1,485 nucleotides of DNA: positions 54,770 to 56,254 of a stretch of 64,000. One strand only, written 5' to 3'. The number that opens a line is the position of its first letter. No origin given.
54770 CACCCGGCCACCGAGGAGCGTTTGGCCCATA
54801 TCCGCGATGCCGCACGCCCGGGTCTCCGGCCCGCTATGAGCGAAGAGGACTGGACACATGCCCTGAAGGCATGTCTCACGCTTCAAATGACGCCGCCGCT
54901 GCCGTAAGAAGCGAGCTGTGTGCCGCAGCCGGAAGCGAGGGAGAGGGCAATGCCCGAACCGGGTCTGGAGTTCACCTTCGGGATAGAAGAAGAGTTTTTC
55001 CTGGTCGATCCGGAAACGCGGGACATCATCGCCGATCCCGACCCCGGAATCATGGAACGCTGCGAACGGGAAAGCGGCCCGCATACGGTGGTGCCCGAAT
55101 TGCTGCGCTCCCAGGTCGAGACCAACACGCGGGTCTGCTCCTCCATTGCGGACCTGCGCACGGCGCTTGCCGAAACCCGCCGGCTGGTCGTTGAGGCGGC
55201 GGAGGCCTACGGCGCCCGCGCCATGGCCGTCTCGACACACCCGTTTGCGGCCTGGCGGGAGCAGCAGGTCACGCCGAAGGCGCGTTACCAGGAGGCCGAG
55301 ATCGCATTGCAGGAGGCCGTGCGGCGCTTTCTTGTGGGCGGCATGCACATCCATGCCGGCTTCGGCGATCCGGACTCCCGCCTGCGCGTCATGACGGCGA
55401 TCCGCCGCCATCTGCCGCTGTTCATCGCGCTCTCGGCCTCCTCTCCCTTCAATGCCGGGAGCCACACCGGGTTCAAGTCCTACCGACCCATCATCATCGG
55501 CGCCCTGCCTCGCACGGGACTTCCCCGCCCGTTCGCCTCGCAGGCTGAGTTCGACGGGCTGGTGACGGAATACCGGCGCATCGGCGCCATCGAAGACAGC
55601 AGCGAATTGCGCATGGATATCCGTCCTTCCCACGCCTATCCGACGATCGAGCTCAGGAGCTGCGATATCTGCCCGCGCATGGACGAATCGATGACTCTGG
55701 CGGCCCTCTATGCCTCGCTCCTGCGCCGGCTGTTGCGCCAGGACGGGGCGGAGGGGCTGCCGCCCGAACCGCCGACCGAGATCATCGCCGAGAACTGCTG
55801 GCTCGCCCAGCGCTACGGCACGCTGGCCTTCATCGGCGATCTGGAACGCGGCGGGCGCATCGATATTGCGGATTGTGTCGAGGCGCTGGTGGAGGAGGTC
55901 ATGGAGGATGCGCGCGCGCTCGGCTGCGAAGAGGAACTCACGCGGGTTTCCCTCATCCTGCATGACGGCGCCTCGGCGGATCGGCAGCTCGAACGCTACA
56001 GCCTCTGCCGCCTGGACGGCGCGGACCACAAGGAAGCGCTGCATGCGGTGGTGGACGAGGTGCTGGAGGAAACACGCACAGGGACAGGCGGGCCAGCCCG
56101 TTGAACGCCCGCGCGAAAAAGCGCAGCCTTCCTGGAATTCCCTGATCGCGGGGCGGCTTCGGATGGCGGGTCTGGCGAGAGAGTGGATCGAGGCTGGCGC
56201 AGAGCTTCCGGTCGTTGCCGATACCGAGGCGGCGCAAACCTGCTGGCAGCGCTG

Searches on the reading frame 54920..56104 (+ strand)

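Call 36: search_protein_families(library=pfam, proteins=[window:54920-56104:+], max_evalue=0.01)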
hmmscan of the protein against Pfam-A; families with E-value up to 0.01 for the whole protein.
window:54920-56104:+ (394 aa): 1 family
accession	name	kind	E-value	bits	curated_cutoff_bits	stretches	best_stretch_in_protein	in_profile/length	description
PF04107.18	GCS2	-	5.7e-48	164.2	21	1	20-272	1-263/291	Glutamate-cysteine ligase family 2(GCS2)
